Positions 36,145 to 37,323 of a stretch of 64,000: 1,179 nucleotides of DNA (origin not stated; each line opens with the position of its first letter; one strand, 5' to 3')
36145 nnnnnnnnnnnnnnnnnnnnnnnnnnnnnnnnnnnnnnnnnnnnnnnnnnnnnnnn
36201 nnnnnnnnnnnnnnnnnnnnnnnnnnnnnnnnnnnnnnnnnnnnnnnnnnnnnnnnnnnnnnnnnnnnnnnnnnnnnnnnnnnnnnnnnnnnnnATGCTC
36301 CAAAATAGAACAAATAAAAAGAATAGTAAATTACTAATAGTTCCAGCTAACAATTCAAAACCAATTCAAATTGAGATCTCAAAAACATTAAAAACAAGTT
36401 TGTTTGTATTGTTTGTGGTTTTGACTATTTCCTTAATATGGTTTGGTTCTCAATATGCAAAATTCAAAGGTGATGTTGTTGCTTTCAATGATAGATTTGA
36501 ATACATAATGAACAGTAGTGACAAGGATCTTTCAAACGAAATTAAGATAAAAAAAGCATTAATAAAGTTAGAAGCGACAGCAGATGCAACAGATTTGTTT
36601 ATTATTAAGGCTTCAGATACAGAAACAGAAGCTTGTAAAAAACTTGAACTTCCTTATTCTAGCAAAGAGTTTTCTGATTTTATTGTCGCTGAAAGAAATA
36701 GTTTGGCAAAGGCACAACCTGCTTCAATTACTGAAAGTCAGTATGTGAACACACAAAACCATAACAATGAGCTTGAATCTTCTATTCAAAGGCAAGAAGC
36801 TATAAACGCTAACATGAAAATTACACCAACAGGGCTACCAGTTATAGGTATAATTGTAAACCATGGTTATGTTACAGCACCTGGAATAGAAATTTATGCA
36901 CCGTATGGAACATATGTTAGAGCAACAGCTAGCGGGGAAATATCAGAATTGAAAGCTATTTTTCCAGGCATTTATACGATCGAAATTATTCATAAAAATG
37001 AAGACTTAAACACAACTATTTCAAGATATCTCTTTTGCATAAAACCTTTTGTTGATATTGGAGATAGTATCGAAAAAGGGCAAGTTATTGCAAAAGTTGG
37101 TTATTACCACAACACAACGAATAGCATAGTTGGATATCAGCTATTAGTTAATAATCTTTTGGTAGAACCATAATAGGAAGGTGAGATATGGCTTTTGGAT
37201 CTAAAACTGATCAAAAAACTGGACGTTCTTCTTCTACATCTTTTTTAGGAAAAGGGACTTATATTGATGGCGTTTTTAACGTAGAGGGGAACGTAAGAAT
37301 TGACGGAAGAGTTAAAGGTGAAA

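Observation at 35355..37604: Csd1/Csd2/CcmA-like cell-shape module: active M23, degenerate M23 and bactofilin in one operon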

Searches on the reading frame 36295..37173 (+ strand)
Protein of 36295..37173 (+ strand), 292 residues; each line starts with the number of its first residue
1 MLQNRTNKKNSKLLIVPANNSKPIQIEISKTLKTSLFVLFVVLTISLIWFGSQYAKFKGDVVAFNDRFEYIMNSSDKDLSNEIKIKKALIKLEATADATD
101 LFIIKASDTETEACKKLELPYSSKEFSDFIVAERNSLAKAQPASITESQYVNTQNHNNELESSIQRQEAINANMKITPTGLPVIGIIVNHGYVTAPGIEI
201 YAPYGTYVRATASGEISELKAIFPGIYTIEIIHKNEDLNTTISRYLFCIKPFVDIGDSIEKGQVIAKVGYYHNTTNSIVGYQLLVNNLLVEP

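Call 3: search_protein_families(library=pfam, proteins=[window:36295-37173:+], max_evalue=0.1)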
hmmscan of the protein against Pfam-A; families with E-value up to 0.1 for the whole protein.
window:36295-37173:+ (292 aa): 2 families
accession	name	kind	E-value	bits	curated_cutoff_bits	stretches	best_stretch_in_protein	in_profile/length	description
PF01551.29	Peptidase_M23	-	1.4e-09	38.5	28.7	1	196-291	4-95/96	Peptidase family M23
PF19849.4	DUF6324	-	0.081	13.2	27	0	163-198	2-32/60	Family of unknown function (DUF6324)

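Call 4: search_protein_families(library=ncbifam, proteins=[window:36295-37173:+], max_evalue=0.1)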
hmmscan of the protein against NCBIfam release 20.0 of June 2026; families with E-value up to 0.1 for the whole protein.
window:36295-37173:+ (292 aa): 5 families
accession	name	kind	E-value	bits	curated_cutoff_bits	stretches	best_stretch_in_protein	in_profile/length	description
NF053824.1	PdgNdpepShyC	equivalog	0.0011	18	700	1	196-287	297-384/429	peptidoglycan DD-endopeptidase ShyC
NF053825.1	PdgNdpepShyA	equivalog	0.0039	15.9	700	1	182-290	283-387/425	peptidoglycan DD-endopeptidase ShyA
NF053738.1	S2SprSpoIIQBc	equivalog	0.0094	15.6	250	1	188-270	115-195/232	stage II sporulation protein SpoIIQ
NF008652.0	PRK11649.1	equivalog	0.034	12.8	341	1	182-292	305-406/439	murein DD-endopeptidase MepM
NF052530.1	Heli_ShapePgp3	exception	0.047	12.8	300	1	197-291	169-259/270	peptidoglycan metallopeptidase Pgp3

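Call 7: search_solved_structures(query=window:36295-37173:+, max_evalue=1, show_alignments=4)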
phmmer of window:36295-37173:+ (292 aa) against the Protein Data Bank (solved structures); distinct sequences matched with E-value up to 1: 9.
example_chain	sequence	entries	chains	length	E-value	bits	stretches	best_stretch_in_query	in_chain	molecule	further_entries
8a22_Xb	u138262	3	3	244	0.087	15.4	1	201-271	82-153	mL121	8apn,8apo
2gu1_A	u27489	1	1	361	0.11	15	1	157-290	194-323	Zinc peptidase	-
4qp5_A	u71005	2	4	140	0.28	13.7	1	196-287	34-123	Lysostaphin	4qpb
5kqb_A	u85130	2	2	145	0.52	12.8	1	197-271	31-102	Peptidase M23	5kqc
2hsi_A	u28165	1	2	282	0.73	12.4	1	196-292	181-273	Putative peptidase M23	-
6muk_A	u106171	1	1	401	0.78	12.3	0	190-291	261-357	Peptidase M23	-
3slu_A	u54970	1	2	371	0.81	12.2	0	190-291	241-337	M23 peptidase domain protein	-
5nmy_A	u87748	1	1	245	0.88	12.1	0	196-287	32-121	Lysostaphin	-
4lxc_A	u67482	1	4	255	0.96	12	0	196-287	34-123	Lysostaphin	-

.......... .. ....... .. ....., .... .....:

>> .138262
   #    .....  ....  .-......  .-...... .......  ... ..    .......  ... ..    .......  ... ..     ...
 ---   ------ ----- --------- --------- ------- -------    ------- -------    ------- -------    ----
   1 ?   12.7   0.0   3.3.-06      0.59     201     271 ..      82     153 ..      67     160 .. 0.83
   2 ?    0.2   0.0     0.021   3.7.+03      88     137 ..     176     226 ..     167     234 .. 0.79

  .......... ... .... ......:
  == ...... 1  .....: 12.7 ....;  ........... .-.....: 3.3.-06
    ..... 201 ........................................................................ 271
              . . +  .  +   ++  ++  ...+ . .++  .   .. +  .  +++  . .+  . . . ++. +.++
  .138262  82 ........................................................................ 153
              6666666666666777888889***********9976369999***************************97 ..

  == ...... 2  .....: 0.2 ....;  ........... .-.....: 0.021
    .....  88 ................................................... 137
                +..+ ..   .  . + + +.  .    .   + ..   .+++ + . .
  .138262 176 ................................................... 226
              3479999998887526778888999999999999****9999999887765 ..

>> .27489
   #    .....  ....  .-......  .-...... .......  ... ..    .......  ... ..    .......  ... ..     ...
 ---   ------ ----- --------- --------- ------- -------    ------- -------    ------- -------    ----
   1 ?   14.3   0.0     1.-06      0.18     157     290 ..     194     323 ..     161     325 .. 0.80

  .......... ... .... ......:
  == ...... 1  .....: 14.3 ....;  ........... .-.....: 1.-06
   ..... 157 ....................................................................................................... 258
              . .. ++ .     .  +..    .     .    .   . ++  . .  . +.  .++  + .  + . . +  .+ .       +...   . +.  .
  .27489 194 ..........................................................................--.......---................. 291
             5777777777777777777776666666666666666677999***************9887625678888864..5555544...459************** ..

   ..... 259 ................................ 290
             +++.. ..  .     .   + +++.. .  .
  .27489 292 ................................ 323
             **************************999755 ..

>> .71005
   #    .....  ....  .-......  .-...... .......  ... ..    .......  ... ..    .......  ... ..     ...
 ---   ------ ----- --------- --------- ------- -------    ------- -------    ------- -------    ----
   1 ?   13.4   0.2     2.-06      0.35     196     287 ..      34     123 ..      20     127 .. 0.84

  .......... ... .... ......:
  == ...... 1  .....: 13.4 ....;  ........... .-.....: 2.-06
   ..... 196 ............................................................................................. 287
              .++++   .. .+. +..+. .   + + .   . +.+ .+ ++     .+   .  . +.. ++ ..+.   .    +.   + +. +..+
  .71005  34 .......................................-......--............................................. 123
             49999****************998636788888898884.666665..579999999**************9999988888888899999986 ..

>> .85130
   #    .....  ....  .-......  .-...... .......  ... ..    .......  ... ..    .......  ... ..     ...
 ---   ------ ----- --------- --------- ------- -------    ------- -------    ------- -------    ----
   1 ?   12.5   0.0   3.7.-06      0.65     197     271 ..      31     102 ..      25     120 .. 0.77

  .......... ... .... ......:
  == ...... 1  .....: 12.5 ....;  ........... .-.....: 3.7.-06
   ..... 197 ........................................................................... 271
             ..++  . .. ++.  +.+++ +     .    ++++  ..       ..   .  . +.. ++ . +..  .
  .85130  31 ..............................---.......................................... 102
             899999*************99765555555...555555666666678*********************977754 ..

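Call 9: find_homologous_proteins(query=window:36295-37173:+, max_evalue=0.001)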
Query window:36295-37173:+ (292 aa): 8 proteins with E <= 0.001 among 642 candidates.
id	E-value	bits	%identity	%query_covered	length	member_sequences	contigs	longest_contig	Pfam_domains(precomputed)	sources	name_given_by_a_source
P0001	3.2e-185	632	100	100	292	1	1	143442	PF01551.30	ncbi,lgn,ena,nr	ncbi:MAG: M23 family metallopeptidase [Caldisericia bacterium]|nr:M23 family metallopeptidase [Caldi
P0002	1.2e-87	312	53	99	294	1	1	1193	PF01551.30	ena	-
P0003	1.9e-87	311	51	100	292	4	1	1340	PF01551.30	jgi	jgi:murein DD-endopeptidase MepM/ murein hydrolase activator NlpD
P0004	5.8e-84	300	49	100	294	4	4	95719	PF01551.30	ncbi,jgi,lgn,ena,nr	ncbi:MAG TPA: M23 family metallopeptidase [Caldisericia bacterium]|nr:M23 family metallopeptidase [C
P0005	1.1e-83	299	49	99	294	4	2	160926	PF01551.30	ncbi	-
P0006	4.5e-82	293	51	98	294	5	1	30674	PF01551.30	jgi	jgi:murein DD-endopeptidase MepM/ murein hydrolase activator NlpD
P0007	5.7e-82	293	50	100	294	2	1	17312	PF01551.30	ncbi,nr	ncbi:MAG: M23 family metallopeptidase, partial [Caldisericia bacterium]|nr:M23 family metallopeptida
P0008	8.5e-74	266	55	76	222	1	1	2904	PF01551.30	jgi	jgi:murein DD-endopeptidase MepM/ murein hydrolase activator NlpD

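Call 11: find_encoding_contigs(protein=P0005, flank=6000, max_places=3)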
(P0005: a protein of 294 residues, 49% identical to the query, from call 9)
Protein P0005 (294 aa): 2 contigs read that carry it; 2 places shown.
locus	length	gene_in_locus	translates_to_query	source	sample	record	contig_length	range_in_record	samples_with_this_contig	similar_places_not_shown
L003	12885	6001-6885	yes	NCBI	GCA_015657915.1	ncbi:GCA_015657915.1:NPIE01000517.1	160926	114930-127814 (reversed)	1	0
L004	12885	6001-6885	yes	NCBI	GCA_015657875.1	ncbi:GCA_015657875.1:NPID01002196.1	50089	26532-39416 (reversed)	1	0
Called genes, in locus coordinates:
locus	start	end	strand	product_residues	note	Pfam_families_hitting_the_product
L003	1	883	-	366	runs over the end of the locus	PF01571:GCV_T, PF08669:GCV_T_C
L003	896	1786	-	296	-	PF13292:DXP_synthase_N, PF00456:Transketolase_N, PF00676:E1_dh (weak), PF02775:TPP_enzyme_C (faint)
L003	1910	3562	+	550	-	PF13400:Tad (weak)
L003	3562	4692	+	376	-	PF13458:Peripla_BP_6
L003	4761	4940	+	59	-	PF12797:Fer4_2 (weak), PF00037:Fer4 (weak), PF13237:Fer4_10, PF14697:Fer4_21 (weak), PF12838:Fer4_7 (weak), PF13187:Fer4_9 (weak), PF12797:Fer4_2 (weak), PF00037:Fer4 (weak), +4 more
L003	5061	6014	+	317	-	PF01551:Peptidase_M23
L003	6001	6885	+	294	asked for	PF01551:Peptidase_M23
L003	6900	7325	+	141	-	PF04519:Bactofilin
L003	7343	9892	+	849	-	PF13360:PQQ_2, PF13570:Beta-prop_ACSF4 (weak), PF13360:PQQ_2, PF09136:Glucodextran_B (weak), PF07833:Cu_amine_oxidN1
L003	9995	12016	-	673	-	PF22745:Nlig-Ia, PF01653:DNA_ligase_aden, PF03120:OB_DNA_ligase, PF03119:DNA_ligase_ZBD, PF12826:HHH_2, PF14520:HHH_5, PF00533:BRCT, PF12738:PTCB-BRCT (weak), +1 more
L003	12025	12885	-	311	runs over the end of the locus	PF02779:Transket_pyr, PF02780:Transketolase_C, PF22613:Transketolase_C_1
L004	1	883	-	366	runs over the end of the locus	PF01571:GCV_T, PF08669:GCV_T_C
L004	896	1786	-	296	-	PF13292:DXP_synthase_N, PF00456:Transketolase_N, PF00676:E1_dh (weak), PF02775:TPP_enzyme_C (faint)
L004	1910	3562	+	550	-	PF13400:Tad (weak)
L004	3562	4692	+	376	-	PF13458:Peripla_BP_6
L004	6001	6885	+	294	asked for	PF01551:Peptidase_M23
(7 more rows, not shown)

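Call 12: find_encoding_contigs(protein=P0004, flank=6000, max_places=3)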
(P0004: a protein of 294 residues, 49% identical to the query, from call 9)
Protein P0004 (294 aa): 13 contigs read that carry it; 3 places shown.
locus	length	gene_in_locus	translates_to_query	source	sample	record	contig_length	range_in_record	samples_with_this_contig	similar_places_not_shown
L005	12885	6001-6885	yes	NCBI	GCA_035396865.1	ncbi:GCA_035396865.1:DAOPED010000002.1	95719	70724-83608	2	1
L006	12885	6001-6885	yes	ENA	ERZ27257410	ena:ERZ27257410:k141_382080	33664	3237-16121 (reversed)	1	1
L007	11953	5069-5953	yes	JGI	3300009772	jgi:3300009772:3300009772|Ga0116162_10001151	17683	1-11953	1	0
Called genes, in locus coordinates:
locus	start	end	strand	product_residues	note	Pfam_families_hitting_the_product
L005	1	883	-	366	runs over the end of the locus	PF01571:GCV_T, PF08669:GCV_T_C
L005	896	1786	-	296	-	PF13292:DXP_synthase_N, PF00456:Transketolase_N, PF00676:E1_dh (weak), PF02775:TPP_enzyme_C (faint)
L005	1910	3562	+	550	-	PF13400:Tad (weak)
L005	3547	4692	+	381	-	PF13458:Peripla_BP_6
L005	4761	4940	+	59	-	PF12797:Fer4_2 (weak), PF00037:Fer4 (weak), PF13237:Fer4_10, PF14697:Fer4_21 (weak), PF12838:Fer4_7 (weak), PF13187:Fer4_9 (weak), PF12797:Fer4_2 (weak), PF00037:Fer4 (weak), +4 more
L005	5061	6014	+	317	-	PF01551:Peptidase_M23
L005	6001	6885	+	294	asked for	PF01551:Peptidase_M23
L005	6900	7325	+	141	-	PF04519:Bactofilin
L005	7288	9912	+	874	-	PF25293:Beta-prop_EMC1_N (faint), PF13360:PQQ_2, PF13570:Beta-prop_ACSF4 (weak), PF13360:PQQ_2 (weak), PF09136:Glucodextran_B (weak), PF07833:Cu_amine_oxidN1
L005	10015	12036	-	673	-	PF22745:Nlig-Ia, PF01653:DNA_ligase_aden, PF03120:OB_DNA_ligase, PF03119:DNA_ligase_ZBD, PF12826:HHH_2, PF14520:HHH_5, PF00533:BRCT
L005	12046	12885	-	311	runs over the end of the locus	PF02779:Transket_pyr, PF02780:Transketolase_C, PF22613:Transketolase_C_1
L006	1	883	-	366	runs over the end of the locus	PF01571:GCV_T, PF08669:GCV_T_C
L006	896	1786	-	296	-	PF13292:DXP_synthase_N, PF00456:Transketolase_N, PF00676:E1_dh (weak), PF02775:TPP_enzyme_C (faint)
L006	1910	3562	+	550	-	PF13400:Tad (weak)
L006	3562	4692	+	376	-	PF13458:Peripla_BP_6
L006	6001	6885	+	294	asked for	PF01551:Peptidase_M23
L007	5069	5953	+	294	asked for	PF01551:Peptidase_M23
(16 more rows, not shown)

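Call 26: search_solved_structures(query=A1, max_evalue=1, show_alignments=3)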
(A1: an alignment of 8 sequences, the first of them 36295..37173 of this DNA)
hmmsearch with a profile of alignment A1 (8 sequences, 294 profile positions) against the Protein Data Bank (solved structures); distinct sequences matched with E-value up to 1: 16.
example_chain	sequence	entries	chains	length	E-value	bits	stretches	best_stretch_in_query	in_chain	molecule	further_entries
5kqb_A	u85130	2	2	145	0.00045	22.6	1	198-273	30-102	Peptidase M23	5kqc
3uz0_B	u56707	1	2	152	0.0081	18.5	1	191-276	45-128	Stage II sporulation protein Q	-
2hsi_A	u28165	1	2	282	0.011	18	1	198-294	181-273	Putative peptidase M23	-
3tuf_B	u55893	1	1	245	0.021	17.2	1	191-276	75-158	Stage II sporulation protein Q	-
2gu1_A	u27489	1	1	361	0.023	17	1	175-292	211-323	Zinc peptidase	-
4bh5_A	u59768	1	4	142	0.064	15.6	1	199-272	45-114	MUREIN HYDROLASE ACTIVATOR ENVC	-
8c0j_B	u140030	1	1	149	0.083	15.2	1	199-272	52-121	Murein hydrolase activator EnvC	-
6ue4_A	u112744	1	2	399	0.12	14.7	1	198-288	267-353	ShyA endopeptidase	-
6u2a_A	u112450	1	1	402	0.12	14.7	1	198-288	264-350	ShyA endopeptidase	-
4qp5_A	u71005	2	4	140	0.15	14.4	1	199-289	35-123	Lysostaphin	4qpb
6tpi_A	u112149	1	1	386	0.25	13.6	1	199-272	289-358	Murein hydrolase activator EnvC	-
8hd0_E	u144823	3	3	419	0.28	13.4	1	199-272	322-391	Murein hydrolase activator EnvC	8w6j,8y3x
5nmy_A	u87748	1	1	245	0.5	12.6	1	199-289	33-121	Lysostaphin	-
4lxc_A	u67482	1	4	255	0.54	12.5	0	199-289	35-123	Lysostaphin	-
7qrl_A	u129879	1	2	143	0.79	12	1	195-279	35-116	DipM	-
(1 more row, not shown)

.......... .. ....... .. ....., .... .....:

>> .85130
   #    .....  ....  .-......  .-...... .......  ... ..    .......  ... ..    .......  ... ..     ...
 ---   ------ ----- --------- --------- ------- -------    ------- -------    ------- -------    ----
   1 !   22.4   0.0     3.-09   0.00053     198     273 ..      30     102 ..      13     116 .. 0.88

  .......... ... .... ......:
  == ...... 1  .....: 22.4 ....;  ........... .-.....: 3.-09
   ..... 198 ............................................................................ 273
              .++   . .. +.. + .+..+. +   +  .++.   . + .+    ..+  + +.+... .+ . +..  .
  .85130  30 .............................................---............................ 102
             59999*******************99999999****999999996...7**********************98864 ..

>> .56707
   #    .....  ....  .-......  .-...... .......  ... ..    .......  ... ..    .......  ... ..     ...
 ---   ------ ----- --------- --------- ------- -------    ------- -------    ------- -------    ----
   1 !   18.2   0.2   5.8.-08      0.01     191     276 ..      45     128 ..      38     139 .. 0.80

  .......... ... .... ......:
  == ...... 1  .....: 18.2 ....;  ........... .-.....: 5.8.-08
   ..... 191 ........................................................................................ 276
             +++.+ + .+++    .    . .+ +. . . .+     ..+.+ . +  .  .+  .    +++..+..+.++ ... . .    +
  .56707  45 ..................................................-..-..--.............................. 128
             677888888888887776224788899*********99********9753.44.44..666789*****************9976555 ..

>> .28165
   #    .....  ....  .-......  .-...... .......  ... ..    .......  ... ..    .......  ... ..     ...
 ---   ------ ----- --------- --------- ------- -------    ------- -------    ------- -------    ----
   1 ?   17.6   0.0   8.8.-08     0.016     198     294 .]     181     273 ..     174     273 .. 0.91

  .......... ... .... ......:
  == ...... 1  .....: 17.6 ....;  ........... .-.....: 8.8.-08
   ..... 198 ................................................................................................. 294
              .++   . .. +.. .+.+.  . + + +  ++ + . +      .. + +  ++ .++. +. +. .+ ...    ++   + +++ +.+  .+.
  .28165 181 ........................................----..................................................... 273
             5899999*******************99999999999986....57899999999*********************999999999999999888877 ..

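Call 33: search_protein_representatives(alignment_id=A1)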
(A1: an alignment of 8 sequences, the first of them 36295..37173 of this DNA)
Query: 8 sequences, 294 profile positions. Proteins with E-value up to 0.001 (for the whole library): 1221; up to 1e-10: 16; up to 1e-30: 5. The best 150 are listed.
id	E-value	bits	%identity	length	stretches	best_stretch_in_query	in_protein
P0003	4.6e-153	524.9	-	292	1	1-294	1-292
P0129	5.6e-52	193.1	-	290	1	6-294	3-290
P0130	2.5e-50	187.7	-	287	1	7-294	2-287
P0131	5.7e-46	173.4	-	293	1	11-294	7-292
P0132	1.6e-40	155.4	-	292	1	7-294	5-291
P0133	4.1e-21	91.8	-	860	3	183-273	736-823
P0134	3.1e-17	79.0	-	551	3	197-272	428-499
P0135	1.3e-16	76.9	-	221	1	7-170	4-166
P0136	7.7e-15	71.1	-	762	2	191-292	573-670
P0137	3.4e-14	69.0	-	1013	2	179-289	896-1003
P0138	6.4e-14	68.1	-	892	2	195-294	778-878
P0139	7.0e-13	64.7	-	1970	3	180-273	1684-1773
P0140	2.2e-11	59.8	-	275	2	172-274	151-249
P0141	3.9e-11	59.0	-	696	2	194-294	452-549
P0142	3.9e-11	59.0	-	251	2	178-294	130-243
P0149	4.9e-10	55.4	-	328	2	165-294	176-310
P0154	1.6e-09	53.7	-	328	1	168-294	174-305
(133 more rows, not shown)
